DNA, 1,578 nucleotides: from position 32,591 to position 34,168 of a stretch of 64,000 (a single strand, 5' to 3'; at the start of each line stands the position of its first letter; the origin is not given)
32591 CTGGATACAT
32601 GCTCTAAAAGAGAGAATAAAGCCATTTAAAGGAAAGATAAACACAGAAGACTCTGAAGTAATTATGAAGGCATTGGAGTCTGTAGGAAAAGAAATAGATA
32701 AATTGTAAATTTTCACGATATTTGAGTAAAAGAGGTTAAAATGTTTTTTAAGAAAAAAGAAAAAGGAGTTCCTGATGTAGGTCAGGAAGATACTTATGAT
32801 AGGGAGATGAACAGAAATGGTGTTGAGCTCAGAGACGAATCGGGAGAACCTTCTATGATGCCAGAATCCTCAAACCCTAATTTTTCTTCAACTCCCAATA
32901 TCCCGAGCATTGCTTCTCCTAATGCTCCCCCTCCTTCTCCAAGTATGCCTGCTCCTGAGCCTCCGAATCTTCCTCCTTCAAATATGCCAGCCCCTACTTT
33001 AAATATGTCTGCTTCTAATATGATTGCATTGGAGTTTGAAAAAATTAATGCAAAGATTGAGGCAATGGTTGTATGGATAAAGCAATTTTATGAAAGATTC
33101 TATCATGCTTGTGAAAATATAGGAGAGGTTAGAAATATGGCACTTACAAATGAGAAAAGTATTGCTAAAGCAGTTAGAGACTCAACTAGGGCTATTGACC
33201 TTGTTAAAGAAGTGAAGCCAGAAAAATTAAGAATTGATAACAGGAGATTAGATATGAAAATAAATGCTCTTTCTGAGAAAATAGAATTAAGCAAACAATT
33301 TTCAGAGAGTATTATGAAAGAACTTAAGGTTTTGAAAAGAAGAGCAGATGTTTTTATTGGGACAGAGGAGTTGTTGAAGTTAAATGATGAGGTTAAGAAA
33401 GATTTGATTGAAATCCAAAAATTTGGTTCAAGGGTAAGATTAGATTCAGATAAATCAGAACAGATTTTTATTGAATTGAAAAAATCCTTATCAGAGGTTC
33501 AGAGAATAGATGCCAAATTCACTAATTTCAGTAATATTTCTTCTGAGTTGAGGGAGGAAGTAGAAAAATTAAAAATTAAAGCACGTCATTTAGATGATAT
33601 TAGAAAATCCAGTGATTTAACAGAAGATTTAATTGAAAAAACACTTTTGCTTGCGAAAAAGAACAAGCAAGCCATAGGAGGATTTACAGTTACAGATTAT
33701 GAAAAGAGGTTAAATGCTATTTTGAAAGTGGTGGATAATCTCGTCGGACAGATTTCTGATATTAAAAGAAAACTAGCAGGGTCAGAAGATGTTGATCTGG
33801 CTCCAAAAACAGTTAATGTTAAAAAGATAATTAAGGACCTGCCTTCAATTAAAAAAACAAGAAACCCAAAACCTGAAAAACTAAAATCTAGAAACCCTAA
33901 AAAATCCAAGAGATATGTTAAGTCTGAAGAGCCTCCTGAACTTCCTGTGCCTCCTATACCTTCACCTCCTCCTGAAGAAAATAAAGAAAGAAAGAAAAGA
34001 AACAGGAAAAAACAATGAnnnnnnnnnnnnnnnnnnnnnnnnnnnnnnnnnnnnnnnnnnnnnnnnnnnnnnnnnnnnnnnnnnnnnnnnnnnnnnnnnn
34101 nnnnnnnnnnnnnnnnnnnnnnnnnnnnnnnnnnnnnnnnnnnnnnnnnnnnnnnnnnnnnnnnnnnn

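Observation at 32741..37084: Cluster of Pro-rich, Lys/Pro-repeat, coiled-coil and mucin-like membrane proteins immediately downstream of the giant ATPase-fusion gene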

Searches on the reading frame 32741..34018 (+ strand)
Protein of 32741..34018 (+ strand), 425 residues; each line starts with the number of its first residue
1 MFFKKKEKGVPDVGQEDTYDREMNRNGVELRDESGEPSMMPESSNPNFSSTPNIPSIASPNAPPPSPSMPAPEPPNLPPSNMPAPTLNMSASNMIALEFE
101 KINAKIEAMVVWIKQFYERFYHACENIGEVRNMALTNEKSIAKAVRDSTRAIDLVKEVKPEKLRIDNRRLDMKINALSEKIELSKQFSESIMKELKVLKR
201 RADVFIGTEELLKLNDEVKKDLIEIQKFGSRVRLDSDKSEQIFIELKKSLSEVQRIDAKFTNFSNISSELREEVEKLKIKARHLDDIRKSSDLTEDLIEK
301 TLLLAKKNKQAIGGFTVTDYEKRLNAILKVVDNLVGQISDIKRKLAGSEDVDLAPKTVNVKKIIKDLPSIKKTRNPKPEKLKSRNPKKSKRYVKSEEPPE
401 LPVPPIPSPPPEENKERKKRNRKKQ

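Call 3: search_protein_families(library=pfam, proteins=[window:32741-34018:+], max_evalue=1)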
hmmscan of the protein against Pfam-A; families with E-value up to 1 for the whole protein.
window:32741-34018:+ (425 aa): 5 families
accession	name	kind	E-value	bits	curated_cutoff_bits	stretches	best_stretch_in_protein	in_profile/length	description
PF16673.10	TRAF_BIRC3_bd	-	0.013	15.6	30.5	1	252-282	5-35/64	TNF receptor-associated factor BIRC3 binding domain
PF16591.11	HBM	-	0.049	13.5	29.8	1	306-366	147-207/254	Helical bimodular sensor domain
PF07889.17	DUF1664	-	0.15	12.6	34.6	0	247-288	61-103/124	Protein of unknown function (DUF1664)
PF10046.14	BLOC1_2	-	0.32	11.8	33.4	1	211-280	25-94/96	Biogenesis of lysosome-related organelles complex-1 subunit 2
PF08902.16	DUF1848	-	0.36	11.1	30.5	0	255-345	21-109/262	Domain of unknown function (DUF1848)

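Call 9: search_protein_families(library=ncbifam, proteins=[window:32741-34018:+], max_evalue=1)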
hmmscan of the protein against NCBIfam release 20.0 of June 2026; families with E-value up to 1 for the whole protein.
window:32741-34018:+ (425 aa): 3 families
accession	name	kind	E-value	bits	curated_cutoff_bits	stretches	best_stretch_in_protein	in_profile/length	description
TIGR04211.1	SH3_and_anchor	equivalog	0.022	14.3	65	1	210-286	77-153/198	TIGR04211 family SH3 domain-containing protein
NF043058.1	T4SS_LegC2C7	subfamily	0.084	11.8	350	1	161-282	132-255/348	LegC2/C7 family Dot/Icm T4SS effector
NF052535.1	CoM_syn_XcbC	exception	0.23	10.2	575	1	139-284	327-472/495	2-phosphosulfolactate phosphatase XcbC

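Call 27: find_homologous_proteins(query=window:32741-34018:+, max_evalue=0.001)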
Query window:32741-34018:+ (425 aa): 61 proteins with E <= 0.001 among 8000 candidates.
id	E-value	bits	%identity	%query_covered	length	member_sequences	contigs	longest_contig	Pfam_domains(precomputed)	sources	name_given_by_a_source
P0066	1.5e-265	898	100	100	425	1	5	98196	-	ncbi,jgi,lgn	-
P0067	3.4e-85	305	38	96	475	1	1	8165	-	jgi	jgi:hypothetical protein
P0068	5.9e-85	304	46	80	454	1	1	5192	-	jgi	jgi:hypothetical protein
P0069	1.3e-61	227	39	79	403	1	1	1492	-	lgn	-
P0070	6.6e-60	221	39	81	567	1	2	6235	-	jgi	-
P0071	5.2e-58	215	47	59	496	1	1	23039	-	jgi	-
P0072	7.6e-58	215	38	81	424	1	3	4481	-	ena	-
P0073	1.6e-57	214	42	61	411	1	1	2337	-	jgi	jgi:chromosome segregation ATPase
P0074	5.0e-57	212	39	82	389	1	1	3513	-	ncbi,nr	ncbi:MAG: hypothetical protein NT076_03910, partial [Candidatus Pacearchaeota archaeon]|nr:hypotheti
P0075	4.0e-55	206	36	81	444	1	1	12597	-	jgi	-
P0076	5.6e-55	205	35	81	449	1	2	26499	-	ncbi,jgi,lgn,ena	-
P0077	5.9e-55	205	44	60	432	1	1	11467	-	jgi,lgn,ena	-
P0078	6.5e-55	205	41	64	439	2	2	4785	-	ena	-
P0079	2.8e-54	203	41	66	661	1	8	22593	-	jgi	-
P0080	3.1e-54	203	38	82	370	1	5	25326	-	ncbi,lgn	-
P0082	4.2e-54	202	39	81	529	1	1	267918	-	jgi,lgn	jgi:hypothetical protein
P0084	1.1e-53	201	42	72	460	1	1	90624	-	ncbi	-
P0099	2.4e-49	187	36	82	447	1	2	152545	-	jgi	jgi:hypothetical protein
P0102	6.9e-49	185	33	80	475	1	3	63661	-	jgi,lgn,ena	-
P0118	2.6e-42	163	32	98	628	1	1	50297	-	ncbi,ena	-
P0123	1.1e-25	109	33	64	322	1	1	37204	-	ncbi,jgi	-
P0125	1.0e-22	99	30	68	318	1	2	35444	-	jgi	jgi:hypothetical protein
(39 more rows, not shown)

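Call 28: find_encoding_contigs(protein=P0082, flank=10000, max_places=1)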
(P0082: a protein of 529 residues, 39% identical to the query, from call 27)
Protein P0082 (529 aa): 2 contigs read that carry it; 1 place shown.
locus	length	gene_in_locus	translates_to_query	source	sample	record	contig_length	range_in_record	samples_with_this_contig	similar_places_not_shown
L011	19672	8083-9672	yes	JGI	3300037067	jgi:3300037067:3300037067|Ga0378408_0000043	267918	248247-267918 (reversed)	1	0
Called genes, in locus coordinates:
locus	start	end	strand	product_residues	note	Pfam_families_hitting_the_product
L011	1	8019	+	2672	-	?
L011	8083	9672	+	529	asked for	-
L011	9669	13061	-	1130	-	PF00688:TGFb_propeptide (weak), PF06848:Disaggr_repeat, PF24517:CBM96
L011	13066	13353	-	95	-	-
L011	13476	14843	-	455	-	PF02934:GatB_N, PF02637:GatB_Yqey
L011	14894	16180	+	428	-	PF18195:GatD_N, PF00710:Asparaginase, PF17763:Asparaginase_C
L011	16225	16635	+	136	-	-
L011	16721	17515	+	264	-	PF02661:Fic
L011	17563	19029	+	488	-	PF02934:GatB_N, PF02637:GatB_Yqey (weak)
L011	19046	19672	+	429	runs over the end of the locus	PF01336:tRNA_anti-codon, PF00152:tRNA-synt_2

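Call 29: find_encoding_contigs(protein=P0099, flank=10000, max_places=1)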
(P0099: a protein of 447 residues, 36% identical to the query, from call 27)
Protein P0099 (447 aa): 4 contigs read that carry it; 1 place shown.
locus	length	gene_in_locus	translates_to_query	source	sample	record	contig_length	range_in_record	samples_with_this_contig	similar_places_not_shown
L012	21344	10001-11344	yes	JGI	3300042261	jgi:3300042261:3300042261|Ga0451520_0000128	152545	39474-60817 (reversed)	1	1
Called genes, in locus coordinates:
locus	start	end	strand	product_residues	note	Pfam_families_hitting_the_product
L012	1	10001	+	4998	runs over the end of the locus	-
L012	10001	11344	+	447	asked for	-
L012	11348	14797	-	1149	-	-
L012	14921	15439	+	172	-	-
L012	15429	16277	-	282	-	PF02906:Fe_hyd_lg_C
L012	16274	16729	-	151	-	PF12682:Flavodoxin_4 (weak), PF03358:FMN_red (weak), PF12641:Flavodoxin_3 (weak), PF12724:Flavodoxin_5 (faint)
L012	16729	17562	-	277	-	PF02775:TPP_enzyme_C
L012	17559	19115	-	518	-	PF01558:POR, PF01855:POR_N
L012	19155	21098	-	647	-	PF16177:ACAS_N, PF00501:AMP-binding, PF13193:AMP-binding_C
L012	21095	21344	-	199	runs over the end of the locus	PF01928:CYTH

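Call 30: find_encoding_contigs(protein=P0118, flank=10000, max_places=1)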
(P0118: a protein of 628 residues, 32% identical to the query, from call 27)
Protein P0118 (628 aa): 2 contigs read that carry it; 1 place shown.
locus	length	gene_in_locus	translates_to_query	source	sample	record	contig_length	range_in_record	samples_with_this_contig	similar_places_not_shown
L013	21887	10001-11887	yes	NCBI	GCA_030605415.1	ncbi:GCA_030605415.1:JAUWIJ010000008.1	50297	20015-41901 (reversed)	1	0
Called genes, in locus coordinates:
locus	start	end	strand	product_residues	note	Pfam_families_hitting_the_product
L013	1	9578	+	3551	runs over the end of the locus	PF10633:NPCBM_assoc (faint), PF22680:Glyco_hydro_123_N_2 (faint), PF01935:DUF87, PF04851:ResIII (faint)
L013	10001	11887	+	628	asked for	-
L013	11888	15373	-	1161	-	PF00688:TGFb_propeptide (faint), PF06848:Disaggr_repeat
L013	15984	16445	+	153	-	PF04307:YdjM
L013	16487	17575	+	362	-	PF14520:HHH_5 (faint), PF00154:RecA_N, PF08423:Rad51, PF13481:AAA_25 (weak)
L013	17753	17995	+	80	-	-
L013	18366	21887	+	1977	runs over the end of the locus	-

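Call 39: find_related_loci(query=A6, collection=genome_contigs, flank=10000)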
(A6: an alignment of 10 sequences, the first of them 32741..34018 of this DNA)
Query A6 (425 aa) in genome_contigs; peptide patterns used: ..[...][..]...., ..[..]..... (x = any residue, [..] = any of these).
205 stretches matched a pattern; 14 encode a relative of the query (tblastn E <= 1e-3); 14 distinct loci.
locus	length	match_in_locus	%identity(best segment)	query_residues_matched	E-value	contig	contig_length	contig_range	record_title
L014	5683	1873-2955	37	2-360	1e-71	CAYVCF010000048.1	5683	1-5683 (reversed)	MAG TPA_asm: Candidatus Woesearchaeota archaeon isolate SRP050083_co1_89 genome assembly, contig: NODE_8403_length_5683_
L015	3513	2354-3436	39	2-348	5e-69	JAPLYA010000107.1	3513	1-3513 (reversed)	MAG: Candidatus Pacearchaeota archaeon isolate LacPavin_0920_SED4_MAG_33_8 LacPavin_0920_SED4_scaffold_556455, whole gen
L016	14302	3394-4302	43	79-346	2e-68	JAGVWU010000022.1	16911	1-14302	Candidatus Pacearchaeota archaeon isolate RIFOXYC1_FULL_30_12 rifoxyc1_full_scaffold_1165, whole genome shotgun sequence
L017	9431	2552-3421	44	97-350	1e-65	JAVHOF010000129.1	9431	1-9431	MAG: Candidatus Pacearchaeota archaeon isolate WB01no4_31_21 NODE_4752_length_9431_cov_13.675128, whole genome shotgun s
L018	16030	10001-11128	36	3-342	5e-69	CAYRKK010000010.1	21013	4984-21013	MAG TPA_asm: Candidatus Woesearchaeota archaeon isolate SRP178699_co2_118 genome assembly, contig: NODE_1706_length_2101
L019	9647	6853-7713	43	96-345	5e-63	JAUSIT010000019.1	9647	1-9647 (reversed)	MAG: Nanoarchaeota archaeon isolate E14_metabat.bin.268 E14_k141_326982, whole genome shotgun sequence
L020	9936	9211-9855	50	60-279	5e-60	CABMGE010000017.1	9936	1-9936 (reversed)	uncultured archaeon isolate LFW-165_1 genome assembly, contig: LFW1651_24, whole genome shotgun sequence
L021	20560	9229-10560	30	2-409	1e-58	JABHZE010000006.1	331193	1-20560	MAG: archaeon isolate SI047_bin76 k141_1200818, whole genome shotgun sequence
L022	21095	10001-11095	36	2-343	1e-58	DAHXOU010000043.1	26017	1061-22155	MAG TPA_asm: Nanoarchaeota archaeon isolate clean1862 k141_352067, whole genome shotgun sequence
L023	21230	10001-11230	32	1-383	3e-58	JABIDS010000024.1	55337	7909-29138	MAG: archaeon isolate SI048_bin8 k141_1799106, whole genome shotgun sequence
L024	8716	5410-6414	33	78-379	1e-50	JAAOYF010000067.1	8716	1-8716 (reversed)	Candidatus Woesearchaeota archaeon isolate DPANNHV_H2.bin.75 k83_3332016, whole genome shotgun sequence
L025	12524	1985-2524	44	96-271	3e-37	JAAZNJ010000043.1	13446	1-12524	MAG: Candidatus Woesearchaeota archaeon isolate AS27yjCOA_155 109647_AS27, whole genome shotgun sequence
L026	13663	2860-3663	32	78-340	2e-32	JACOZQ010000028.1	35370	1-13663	MAG: Candidatus Woesearchaeota archaeon isolate NC_groundwater_209_Ag_S-0.1um_32_61 S4_GD2017_2_S1_scaffold_799, whole g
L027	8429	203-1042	29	97-339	2e-31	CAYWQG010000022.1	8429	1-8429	MAG TPA_asm: Candidatus Woesearchaeota archaeon isolate SRP128015_co4_60 genome assembly, contig: NODE_2199_length_8429_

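Call 46: search_solved_structures(query=A5, max_evalue=1, show_alignments=0)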
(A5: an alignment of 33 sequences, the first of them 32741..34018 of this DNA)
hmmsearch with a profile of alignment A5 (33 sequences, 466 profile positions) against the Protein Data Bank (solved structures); distinct sequences matched with E-value up to 1: 4.
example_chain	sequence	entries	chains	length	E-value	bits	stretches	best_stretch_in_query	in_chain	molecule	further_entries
8tqk_A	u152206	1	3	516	0.061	15.4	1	75-126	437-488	Fusion glycoprotein F0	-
6mjz_A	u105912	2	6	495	0.069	15.3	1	75-126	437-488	Fusion glycoprotein F0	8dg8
4hei_A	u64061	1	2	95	0.16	14.1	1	286-364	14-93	RIBOSOME HIBERNATION PROTEIN YHBH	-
2yo3_A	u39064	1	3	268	0.2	13.8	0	85-126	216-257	GENERAL CONTROL PROTEIN GCN4, PUTATIVE INNER MEMBRANE PROTEIN, GENERAL CONTROL PROTEIN GCN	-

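Call 56: predict_structure(alignment_id=A5)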
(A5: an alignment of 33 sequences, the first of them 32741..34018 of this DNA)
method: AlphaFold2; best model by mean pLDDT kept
length: 425 residues; sequences in the alignment: 33
mean_pLDDT: 65.9   pTM: 0.23
mean pLDDT of the five models: 65.9, 65.3, 64.2, 63.0, 56.9
residues with pLDDT >= 90: 55; 70-90: 163; 50-70: 65; < 50: 142
segments of 3 or more residues with pLDDT < 50: 1-9, 26-59, 68-73, 75-78, 80-89, 205-207, 348-397, 410-425
pLDDT, mean of each block of 10 residues (from residue 1): 41 54 52 41 40 39 47 47 45 81 92 93 92 91 90 74 81 89 91 85 57 71 81 80 81 81 81 72 70 78 76 59 80 82 57 41 43 41 40 43 55 43 41
secondary structure, 60 per line:
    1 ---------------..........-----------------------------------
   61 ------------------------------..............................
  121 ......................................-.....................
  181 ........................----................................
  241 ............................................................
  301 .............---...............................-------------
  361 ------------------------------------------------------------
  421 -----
elements in order: H16-25 H91-158 H160-204 H209-313 H317-347

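Call 62: fold_search(model_id=the predicted structure, library=pdb)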
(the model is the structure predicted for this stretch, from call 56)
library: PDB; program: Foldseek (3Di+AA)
matches with E <= 10: 1; with E <= 0.001: 0
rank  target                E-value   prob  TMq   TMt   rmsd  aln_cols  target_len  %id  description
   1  1xq8                  8.9e+00  0.03  0.10  0.27  40.7       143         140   16  Human micelle-bound alpha-synuclein (released 2005-01-11)

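Call 79: list_cluster_members(proteins=[window:32741-34018:+, window:34015-34716:+, window:34720-34914:-, window:34969-35727:-, window:35765-36145:-, window:36224-37084:-])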
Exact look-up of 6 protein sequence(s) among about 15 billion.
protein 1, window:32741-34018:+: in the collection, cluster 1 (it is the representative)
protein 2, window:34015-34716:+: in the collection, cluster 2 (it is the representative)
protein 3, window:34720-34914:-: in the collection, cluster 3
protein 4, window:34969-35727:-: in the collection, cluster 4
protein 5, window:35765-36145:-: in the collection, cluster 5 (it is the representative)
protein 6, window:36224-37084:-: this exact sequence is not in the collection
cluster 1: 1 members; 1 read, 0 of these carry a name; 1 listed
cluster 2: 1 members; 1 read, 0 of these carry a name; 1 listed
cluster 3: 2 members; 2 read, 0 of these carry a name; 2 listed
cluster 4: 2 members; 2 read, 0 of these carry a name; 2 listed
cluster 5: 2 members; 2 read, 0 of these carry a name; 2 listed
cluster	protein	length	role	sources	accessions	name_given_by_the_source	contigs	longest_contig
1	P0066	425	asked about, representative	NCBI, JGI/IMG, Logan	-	-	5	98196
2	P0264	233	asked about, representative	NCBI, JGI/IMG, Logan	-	-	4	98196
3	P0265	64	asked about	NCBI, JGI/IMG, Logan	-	-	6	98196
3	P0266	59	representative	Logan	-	-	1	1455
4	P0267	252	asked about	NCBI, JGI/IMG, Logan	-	-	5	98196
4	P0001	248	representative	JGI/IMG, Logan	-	-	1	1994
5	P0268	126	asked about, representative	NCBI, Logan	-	-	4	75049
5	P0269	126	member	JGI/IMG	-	-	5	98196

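Call 83: find_encoding_contigs(protein=P0123, flank=10000, max_places=1)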
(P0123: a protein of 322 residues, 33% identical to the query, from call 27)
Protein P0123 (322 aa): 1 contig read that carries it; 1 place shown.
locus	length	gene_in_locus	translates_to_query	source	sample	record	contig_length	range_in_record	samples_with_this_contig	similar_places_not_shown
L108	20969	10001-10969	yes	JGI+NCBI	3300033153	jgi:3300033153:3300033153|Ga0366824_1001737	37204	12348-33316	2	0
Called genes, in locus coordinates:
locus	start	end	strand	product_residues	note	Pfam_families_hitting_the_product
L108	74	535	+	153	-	-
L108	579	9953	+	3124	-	-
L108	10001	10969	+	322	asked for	-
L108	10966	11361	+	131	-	-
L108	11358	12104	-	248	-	-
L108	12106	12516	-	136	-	-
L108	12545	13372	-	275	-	-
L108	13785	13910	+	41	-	-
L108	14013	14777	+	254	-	-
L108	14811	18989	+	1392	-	PF13385:Laminin_G_3, PF13229:Beta_helix (weak), PF13385:Laminin_G_3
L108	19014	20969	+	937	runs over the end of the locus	-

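Call 84: find_encoding_contigs(protein=P0084, flank=10000, max_places=1)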
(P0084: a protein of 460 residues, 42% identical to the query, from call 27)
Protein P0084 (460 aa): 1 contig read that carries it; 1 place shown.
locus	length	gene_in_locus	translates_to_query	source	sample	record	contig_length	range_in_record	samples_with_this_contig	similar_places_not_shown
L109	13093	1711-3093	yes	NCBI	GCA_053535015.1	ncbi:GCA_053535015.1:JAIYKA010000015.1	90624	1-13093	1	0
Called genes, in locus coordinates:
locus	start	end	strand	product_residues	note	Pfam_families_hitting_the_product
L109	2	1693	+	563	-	?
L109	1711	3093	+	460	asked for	-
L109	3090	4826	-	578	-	PF22842:Pel9A-like_beta_helix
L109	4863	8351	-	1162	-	PF00801:PKD (weak), PF22352:K319L-like_PKD (weak)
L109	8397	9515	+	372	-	PF01490:Aa_trans, PF03222:Trp_Tyr_perm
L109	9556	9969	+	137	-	PF16258:DUF4912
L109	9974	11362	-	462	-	PF02934:GatB_N, PF02637:GatB_Yqey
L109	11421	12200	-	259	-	-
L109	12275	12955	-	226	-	PF01966:HD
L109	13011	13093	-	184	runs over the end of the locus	PF02676:TYW3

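Call 85: find_encoding_contigs(protein=P0102, flank=10000, max_places=1)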
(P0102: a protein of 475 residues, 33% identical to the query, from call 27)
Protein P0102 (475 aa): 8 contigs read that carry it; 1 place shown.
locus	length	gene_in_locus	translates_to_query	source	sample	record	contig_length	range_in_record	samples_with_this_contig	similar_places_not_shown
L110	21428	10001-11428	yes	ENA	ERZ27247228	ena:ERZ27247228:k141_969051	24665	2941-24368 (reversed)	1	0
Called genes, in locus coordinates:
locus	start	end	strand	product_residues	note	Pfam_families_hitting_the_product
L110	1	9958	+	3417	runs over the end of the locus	?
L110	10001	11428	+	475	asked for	-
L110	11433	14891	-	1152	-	PF00688:TGFb_propeptide (faint), PF06848:Disaggr_repeat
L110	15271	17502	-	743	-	PF01751:Toprim, PF01131:Topoisom_bac, PF01396:Zn_ribbon_Top1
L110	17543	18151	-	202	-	PF00149:Metallophos, PF12850:Metallophos_2, PF14582:Metallophos_3 (faint)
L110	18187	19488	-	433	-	PF02403:Seryl_tRNA_N, PF00587:tRNA-synt_2b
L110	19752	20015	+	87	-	-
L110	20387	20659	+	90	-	-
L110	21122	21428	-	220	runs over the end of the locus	PF00730:HhH-GPD, PF00633:HHH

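Call 91: search_protein_families(library=pfam, alignment_id=A5, max_evalue=0.01)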
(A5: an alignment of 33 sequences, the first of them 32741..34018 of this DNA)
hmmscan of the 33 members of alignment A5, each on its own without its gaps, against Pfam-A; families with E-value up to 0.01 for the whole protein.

A. member 1, window:32741-34018:+ (425 aa): 0 families

B. families by the number of members that match (of 33 scanned): 8 families
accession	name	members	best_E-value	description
PF06009.19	Laminin_II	2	0.00011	Laminin Domain II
PF24918.1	NET2A_C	2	0.00022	NET2A, C-terminal domain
PF06008.19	Laminin_I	1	0.00015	Laminin Domain I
PF05055.17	DUF677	1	0.0013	Protein of unknown function (DUF677)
PF11887.13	Mce4_CUP1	1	0.0037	Cholesterol uptake porter CUP1 of Mce4, putative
PF16431.10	DUF5028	1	0.0044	Domain of unknown function (DUF5028)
PF08066.17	PMC2NT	1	0.0063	PMC2NT (NUC016) domain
PF18915.5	DUF5667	1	0.0076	Domain of unknown function (DUF5667)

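Call 96: search_protein_families(library=padloc, proteins=[window:32741-34018:+], max_evalue=0.01)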
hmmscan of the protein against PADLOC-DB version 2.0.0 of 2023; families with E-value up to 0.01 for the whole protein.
window:32741-34018:+ (425 aa): 1 family
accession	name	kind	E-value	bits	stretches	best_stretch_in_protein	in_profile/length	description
PDLC03865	LmuB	-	0.006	12.8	1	136-382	239-477/1007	-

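Call 97: search_protein_families(library=phrogs, proteins=[window:32741-34018:+], max_evalue=0.01)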
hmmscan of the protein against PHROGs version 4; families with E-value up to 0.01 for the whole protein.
window:32741-34018:+ (425 aa): 0 families
